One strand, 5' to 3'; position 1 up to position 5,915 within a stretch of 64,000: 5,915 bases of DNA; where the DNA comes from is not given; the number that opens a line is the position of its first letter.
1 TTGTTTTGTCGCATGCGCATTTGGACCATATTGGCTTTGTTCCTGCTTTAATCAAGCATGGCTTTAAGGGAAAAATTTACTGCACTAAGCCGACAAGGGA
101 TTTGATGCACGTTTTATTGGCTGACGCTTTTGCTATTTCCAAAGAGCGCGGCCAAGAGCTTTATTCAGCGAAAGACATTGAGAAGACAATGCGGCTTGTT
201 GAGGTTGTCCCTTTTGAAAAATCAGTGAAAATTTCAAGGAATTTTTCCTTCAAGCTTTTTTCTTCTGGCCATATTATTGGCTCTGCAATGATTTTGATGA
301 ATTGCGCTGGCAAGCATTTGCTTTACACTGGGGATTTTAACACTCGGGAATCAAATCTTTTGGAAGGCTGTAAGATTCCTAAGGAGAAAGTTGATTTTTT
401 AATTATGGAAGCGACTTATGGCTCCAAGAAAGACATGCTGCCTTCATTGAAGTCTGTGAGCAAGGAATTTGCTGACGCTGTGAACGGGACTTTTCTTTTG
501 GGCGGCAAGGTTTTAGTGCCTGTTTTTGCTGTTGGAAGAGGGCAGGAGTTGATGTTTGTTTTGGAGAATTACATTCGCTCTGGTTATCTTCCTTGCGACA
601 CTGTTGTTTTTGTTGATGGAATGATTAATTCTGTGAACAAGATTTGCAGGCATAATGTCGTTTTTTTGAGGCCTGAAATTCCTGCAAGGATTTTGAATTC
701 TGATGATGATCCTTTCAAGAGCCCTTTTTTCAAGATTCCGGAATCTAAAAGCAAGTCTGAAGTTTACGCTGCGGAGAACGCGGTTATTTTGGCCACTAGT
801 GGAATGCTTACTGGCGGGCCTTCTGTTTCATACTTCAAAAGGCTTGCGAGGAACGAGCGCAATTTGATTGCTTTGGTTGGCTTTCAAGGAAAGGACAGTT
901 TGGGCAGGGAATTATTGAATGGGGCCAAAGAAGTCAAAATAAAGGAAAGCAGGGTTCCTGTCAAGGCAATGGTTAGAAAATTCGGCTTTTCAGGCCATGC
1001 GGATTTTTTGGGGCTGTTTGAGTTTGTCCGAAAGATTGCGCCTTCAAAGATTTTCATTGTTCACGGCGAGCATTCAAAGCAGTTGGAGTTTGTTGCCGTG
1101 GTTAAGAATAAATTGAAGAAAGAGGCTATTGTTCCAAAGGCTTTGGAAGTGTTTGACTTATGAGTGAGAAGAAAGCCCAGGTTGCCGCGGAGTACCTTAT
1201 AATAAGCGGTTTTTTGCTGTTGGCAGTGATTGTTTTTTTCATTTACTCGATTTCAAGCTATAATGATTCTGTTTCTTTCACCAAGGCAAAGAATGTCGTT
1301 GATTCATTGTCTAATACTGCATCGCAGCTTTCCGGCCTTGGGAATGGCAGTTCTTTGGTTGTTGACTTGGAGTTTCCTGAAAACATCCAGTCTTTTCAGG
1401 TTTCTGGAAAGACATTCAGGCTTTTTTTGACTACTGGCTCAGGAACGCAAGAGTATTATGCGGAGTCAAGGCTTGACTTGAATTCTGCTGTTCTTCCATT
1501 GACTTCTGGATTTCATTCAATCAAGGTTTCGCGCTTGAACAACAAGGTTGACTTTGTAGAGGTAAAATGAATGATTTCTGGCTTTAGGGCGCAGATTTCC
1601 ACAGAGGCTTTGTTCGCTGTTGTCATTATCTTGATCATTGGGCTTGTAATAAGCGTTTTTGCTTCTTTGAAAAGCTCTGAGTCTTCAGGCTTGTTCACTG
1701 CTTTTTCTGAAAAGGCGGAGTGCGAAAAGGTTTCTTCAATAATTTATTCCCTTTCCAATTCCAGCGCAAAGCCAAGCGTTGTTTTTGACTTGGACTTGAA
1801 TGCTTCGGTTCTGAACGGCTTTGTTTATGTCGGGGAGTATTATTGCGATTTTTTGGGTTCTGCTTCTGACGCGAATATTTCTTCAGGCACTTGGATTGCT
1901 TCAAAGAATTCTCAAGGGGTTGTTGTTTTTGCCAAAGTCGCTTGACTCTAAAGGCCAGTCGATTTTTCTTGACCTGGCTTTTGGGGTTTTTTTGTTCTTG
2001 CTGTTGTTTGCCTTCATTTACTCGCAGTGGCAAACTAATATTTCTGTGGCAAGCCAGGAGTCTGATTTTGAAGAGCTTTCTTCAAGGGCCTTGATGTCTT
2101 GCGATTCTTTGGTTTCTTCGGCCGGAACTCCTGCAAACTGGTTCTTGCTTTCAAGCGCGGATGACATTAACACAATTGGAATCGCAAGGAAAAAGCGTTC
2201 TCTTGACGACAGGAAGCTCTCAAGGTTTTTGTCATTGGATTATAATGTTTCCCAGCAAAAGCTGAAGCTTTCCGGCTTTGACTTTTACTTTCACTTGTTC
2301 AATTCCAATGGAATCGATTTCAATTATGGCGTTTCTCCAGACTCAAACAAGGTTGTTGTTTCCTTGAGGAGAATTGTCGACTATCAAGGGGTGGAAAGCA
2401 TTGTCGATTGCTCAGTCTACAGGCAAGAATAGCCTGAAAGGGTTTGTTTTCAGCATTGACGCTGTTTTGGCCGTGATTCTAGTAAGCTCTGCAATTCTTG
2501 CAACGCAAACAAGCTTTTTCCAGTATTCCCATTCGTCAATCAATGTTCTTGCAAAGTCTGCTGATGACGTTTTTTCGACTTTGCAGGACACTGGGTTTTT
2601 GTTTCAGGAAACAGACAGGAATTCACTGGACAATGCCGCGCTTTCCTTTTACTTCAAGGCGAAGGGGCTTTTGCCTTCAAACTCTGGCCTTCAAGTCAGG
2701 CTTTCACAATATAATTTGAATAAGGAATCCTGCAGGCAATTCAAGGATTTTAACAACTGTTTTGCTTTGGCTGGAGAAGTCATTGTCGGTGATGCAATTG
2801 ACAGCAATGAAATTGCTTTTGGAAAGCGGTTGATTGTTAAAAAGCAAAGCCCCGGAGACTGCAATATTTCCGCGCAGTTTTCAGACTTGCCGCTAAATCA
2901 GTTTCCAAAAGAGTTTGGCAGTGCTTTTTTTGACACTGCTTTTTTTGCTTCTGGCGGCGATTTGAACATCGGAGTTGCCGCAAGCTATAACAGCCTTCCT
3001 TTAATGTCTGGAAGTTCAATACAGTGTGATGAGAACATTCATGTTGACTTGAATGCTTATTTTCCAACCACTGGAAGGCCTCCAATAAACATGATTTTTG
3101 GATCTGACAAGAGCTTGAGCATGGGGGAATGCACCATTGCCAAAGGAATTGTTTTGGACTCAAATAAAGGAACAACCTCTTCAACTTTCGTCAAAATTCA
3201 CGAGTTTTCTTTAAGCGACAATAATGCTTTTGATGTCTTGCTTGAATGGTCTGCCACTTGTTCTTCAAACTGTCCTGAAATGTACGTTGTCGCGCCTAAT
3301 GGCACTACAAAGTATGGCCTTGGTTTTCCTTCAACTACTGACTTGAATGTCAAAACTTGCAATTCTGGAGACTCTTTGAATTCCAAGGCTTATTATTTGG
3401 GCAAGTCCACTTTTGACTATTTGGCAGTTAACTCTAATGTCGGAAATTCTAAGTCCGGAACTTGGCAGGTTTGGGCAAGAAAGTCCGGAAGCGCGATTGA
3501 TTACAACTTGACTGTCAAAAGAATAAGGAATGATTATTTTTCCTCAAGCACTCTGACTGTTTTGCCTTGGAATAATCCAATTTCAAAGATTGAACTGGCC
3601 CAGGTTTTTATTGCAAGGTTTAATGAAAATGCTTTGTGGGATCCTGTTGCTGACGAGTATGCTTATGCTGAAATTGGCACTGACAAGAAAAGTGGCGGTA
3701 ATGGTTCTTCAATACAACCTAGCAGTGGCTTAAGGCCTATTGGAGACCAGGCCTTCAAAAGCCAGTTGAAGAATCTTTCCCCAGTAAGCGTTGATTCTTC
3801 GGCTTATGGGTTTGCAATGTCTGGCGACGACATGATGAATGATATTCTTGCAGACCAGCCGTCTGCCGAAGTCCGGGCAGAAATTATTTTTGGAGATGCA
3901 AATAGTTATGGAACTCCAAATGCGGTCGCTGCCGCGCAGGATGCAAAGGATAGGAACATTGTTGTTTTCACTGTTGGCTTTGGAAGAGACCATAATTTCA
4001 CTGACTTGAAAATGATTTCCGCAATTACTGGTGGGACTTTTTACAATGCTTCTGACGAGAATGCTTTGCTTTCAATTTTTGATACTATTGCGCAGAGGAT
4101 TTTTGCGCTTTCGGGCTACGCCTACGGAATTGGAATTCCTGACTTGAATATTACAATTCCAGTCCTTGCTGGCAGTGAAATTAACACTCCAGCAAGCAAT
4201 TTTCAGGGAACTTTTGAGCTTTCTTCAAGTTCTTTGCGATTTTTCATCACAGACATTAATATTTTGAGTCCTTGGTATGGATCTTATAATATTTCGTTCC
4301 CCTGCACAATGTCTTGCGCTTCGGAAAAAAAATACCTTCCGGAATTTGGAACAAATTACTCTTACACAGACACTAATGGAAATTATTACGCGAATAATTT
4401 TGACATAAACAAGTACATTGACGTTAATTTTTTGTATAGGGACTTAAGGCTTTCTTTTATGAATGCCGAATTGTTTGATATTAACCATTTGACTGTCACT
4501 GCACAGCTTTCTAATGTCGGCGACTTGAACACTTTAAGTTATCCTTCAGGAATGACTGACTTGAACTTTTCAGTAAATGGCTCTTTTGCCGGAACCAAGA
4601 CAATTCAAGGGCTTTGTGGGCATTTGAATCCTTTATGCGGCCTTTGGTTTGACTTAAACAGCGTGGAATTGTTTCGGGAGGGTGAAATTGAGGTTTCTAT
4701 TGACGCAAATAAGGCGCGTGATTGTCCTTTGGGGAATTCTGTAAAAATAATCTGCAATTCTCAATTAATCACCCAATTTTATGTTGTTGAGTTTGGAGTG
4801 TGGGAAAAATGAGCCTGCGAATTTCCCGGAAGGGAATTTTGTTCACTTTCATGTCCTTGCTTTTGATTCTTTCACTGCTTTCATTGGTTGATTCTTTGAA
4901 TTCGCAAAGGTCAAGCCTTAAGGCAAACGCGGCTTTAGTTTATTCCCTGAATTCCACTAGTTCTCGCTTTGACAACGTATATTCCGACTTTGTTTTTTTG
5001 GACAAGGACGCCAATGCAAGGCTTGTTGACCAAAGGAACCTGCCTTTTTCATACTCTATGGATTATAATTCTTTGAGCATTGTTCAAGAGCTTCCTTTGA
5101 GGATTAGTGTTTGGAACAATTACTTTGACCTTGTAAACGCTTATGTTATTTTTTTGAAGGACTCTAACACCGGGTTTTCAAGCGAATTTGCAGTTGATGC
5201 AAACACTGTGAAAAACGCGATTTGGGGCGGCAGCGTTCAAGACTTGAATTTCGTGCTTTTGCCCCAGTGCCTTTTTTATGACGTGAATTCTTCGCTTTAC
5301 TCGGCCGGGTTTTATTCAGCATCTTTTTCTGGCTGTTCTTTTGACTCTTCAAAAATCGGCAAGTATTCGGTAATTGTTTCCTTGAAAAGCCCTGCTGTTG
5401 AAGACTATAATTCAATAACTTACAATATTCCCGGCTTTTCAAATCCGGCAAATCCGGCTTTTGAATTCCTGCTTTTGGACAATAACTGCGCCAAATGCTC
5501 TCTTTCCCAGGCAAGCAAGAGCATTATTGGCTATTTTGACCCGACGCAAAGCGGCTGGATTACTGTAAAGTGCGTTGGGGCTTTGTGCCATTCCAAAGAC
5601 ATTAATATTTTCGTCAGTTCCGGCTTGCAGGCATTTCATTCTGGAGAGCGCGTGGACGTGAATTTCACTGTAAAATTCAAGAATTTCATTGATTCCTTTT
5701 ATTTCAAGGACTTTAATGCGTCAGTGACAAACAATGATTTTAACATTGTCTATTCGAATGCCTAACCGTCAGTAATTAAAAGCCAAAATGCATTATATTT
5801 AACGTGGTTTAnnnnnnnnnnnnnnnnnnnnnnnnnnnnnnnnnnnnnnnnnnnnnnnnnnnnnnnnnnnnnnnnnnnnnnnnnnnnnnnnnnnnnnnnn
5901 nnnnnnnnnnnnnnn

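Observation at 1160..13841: Non-canonical archaeal type IV filament locus mixing Tad-like and archaellum-like parts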

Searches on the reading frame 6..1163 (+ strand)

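Call 5: search_protein_families(library=pfam, proteins=[window:6-1163:+], max_evalue=0.1)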
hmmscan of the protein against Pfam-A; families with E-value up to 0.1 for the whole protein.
window:6-1163:+ (385 aa): 5 families
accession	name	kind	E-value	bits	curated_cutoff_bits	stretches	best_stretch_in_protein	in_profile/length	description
PF10996.14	Beta-Casp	-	8.4e-22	78.4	27.7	1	180-303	2-120/120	Beta-Casp domain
PF07521.17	RMMBL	-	5.3e-14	52.4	21.6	1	316-377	1-63/63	Zn-dependent metallo-hydrolase RNA specificity domain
PF16661.11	Lactamase_B_6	-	1.5e-09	37.9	27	1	1-126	41-177/193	Metallo-beta-lactamase superfamily domain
PF00753.33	Lactamase_B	-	6.1e-05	23.5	22.7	1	2-137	50-162/196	Metallo-beta-lactamase superfamily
PF12706.13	Lactamase_B_2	-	0.0003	20.9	27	1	2-145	37-173/200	Beta-lactamase superfamily domain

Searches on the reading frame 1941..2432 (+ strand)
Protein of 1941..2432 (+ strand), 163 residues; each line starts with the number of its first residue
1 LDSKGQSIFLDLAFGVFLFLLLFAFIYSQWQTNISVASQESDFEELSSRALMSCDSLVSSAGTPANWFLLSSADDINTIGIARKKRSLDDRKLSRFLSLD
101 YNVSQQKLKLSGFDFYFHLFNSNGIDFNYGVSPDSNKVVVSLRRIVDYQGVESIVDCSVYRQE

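Call 6: search_protein_families(library=pfam, proteins=[window:1941-2432:+], max_evalue=0.1)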
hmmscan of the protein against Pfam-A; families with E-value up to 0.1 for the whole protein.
window:1941-2432:+ (163 aa): 2 families
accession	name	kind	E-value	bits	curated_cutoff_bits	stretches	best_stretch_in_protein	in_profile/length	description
PF23958.1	DUF7287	-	0.023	15.7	27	0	3-150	2-147/157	Family of unknown function (DUF7287)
PF16553.11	PUFD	-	0.067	13.7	29.5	0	45-72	7-35/114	BCORL-PCGF1-binding domain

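Call 8: search_protein_families(library=ncbifam, proteins=[window:1941-2432:+], max_evalue=0.01)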
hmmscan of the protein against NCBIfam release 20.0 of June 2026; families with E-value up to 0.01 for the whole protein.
window:1941-2432:+ (163 aa): 0 families

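Call 74: search_protein_families(library=pfam, alignment_id=A7, max_evalue=0.01)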
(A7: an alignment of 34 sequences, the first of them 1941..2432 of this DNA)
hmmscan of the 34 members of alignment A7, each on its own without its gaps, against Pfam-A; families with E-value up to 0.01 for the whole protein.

A. member 1, window:1941-2432:+ (163 aa): 0 families

B. families by the number of members that match (of 34 scanned): 3 families
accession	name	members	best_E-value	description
PF23958.1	DUF7287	7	2.2e-05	Family of unknown function (DUF7287)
PF06144.19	DNA_pol3_delta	1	0.0045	DNA polymerase III, delta subunit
PF12698.13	ABC2_membrane_3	1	0.0049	ABC-2 family transporter protein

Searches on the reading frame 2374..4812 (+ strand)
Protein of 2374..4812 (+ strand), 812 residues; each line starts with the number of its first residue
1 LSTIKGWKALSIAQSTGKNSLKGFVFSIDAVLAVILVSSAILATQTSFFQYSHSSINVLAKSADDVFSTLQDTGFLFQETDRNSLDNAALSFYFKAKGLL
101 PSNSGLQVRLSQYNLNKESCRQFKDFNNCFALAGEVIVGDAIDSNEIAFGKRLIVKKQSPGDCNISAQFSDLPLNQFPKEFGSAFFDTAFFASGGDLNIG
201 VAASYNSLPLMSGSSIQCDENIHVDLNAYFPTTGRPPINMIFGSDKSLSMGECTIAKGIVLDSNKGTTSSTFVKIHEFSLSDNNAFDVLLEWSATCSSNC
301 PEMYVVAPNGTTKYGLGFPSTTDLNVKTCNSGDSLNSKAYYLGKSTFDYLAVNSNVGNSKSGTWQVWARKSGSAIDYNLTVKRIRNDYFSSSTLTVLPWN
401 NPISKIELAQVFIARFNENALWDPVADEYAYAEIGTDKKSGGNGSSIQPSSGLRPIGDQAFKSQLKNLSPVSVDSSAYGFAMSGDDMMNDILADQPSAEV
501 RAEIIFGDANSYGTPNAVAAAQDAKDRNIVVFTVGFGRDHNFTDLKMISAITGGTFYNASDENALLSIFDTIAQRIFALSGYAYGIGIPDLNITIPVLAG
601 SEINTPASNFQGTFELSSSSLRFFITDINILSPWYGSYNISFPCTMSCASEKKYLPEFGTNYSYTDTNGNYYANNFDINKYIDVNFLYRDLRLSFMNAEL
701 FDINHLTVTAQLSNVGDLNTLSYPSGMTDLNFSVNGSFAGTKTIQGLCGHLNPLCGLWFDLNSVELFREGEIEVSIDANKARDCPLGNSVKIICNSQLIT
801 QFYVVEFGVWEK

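Call 6: search_protein_families(library=pfam, proteins=[window:2374-4812:+], max_evalue=0.1)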
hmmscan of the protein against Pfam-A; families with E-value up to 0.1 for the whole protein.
window:2374-4812:+ (812 aa): 3 families
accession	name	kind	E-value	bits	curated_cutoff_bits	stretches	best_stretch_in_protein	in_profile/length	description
PF00092.34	VWA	-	2.2e-06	28.4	23.8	1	504-570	108-173/174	von Willebrand factor type A domain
PF07705.17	CARDB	-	0.017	15.8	22.7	0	694-747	9-57/101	CARDB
PF13768.12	VWA_3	-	0.04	14.4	27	1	487-556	83-153/155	von Willebrand factor type A domain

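Call 8: search_protein_families(library=ncbifam, proteins=[window:2374-4812:+], max_evalue=0.01)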
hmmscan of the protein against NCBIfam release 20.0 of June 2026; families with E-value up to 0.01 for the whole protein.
window:2374-4812:+ (812 aa): 2 families
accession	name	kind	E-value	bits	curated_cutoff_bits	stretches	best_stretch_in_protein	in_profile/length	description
NF047508.1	VWA_BatA_Lepto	exception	0.00024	20.2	380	1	512-573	204-270/315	VWA domain-containing protein BatA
NF010238.0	PRK13685.1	subfamily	0.0042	16.2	432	0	515-576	223-298/335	hypothetical protein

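Call 35: search_solved_structures(query=A1, max_evalue=0.001)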
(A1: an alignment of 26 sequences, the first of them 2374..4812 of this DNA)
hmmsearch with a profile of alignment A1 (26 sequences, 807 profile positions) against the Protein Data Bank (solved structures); distinct sequences matched with E-value up to 0.001: 64 (the best 60 are shown).
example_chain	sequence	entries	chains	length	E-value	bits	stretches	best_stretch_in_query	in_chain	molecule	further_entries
4cn8_A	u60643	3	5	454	5.6e-29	104.4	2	396-558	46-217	PROXIMAL THREAD MATRIX PROTEIN 1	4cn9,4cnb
4rck_A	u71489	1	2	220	1e-25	93.6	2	415-545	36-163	Hypothetical membrane spanning protein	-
9han_A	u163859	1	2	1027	3.3e-10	42.4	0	423-568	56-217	Collagen type VI alpha 1 chain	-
3ibs_A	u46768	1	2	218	1.1e-09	40.6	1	421-544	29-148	conserved hypothetical protein BatB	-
6pyo_A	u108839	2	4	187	1.3e-08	37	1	423-569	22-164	cDNA FLJ56608, highly similar to Homo sapiens chloride channel, calcium activated, family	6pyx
5hgj_A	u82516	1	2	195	8.5e-08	34.4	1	446-585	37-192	Integrin alpha-1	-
9c4f_I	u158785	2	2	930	1.8e-07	33.3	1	422-580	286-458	Inter-alpha-trypsin inhibitor heavy chain H4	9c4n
2m32_A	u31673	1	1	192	2.2e-07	33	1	445-579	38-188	Integrin alpha-1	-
1qc5_B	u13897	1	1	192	2.3e-07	32.9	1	445-579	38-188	PROTEIN (ALPHA1 BETA1 INTEGRIN)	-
2b2x_A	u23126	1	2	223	2.4e-07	32.9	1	446-584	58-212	Integrin alpha-1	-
4jdu_A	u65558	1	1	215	2.5e-07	32.8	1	421-544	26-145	Aerotolerance-related membrane protein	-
1mhp_A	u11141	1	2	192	3.3e-07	32.4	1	446-579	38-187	integrin alpha 1, (RESIDUES 169-360)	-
4fx5_A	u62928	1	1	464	5.4e-07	31.7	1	468-602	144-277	von Willebrand factor type A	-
6cx1_E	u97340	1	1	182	6.2e-07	31.5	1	445-559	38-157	Anthrax toxin receptor 1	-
3n2n_F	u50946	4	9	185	6.5e-07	31.5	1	445-559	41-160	Anthrax toxin receptor 1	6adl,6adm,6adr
7b7p_A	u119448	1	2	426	4.6e-06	28.6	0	450-527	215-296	Type IV pilus biogenesis protein PilB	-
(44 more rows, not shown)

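Call 37: search_protein_families(library=pfam, alignment_id=A1, max_evalue=0.001)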
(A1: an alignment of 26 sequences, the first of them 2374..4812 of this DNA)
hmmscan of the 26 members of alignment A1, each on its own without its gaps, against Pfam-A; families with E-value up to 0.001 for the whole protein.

A. member 1, window:2374-4812:+ (812 aa): 1 family
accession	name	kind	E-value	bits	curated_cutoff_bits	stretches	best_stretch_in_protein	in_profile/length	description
PF00092.34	VWA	-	2.2e-06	28.4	23.8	1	504-570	108-173/174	von Willebrand factor type A domain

B. families by the number of members that match (of 26 scanned): 9 families
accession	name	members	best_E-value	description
PF00092.34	VWA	26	1.2e-25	von Willebrand factor type A domain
PF13519.12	VWA_2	25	5.2e-14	von Willebrand factor type A domain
PF08309.17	LVIVD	18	1.2e-62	LVIVD repeat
PF13768.12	VWA_3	11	1.7e-08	von Willebrand factor type A domain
PF09826.15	Beta_propel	5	1.3e-07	Beta propeller domain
PF07705.17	CARDB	2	5.8e-06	CARDB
PF06157.16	DUF973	2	5.8e-05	Protein of unknown function (DUF973)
PF06707.17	DUF1194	2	0.00024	Protein of unknown function (DUF1194)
PF05694.17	SBP56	1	0.00084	56kDa selenium binding protein (SBP56)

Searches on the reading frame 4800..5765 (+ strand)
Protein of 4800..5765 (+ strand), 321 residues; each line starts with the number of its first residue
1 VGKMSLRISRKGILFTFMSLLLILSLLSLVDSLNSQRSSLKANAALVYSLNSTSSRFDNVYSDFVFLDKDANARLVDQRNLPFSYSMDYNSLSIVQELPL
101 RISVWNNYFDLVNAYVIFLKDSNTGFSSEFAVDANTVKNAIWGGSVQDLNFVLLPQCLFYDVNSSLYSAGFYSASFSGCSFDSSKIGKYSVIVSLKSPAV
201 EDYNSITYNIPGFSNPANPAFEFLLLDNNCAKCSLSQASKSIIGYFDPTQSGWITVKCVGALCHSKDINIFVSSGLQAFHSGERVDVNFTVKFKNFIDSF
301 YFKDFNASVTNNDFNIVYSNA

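Call 6: search_protein_families(library=pfam, proteins=[window:4800-5765:+], max_evalue=0.1)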
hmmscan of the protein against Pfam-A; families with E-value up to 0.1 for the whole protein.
window:4800-5765:+ (321 aa): 1 family
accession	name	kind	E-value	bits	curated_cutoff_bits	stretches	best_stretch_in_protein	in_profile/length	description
PF07523.18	Big_3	-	0.063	14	21.2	0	176-204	39-60/68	Bacterial Ig-like domain (group 3)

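Call 8: search_protein_families(library=ncbifam, proteins=[window:4800-5765:+], max_evalue=0.01)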
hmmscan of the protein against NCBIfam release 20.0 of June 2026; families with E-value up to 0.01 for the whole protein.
window:4800-5765:+ (321 aa): 0 families
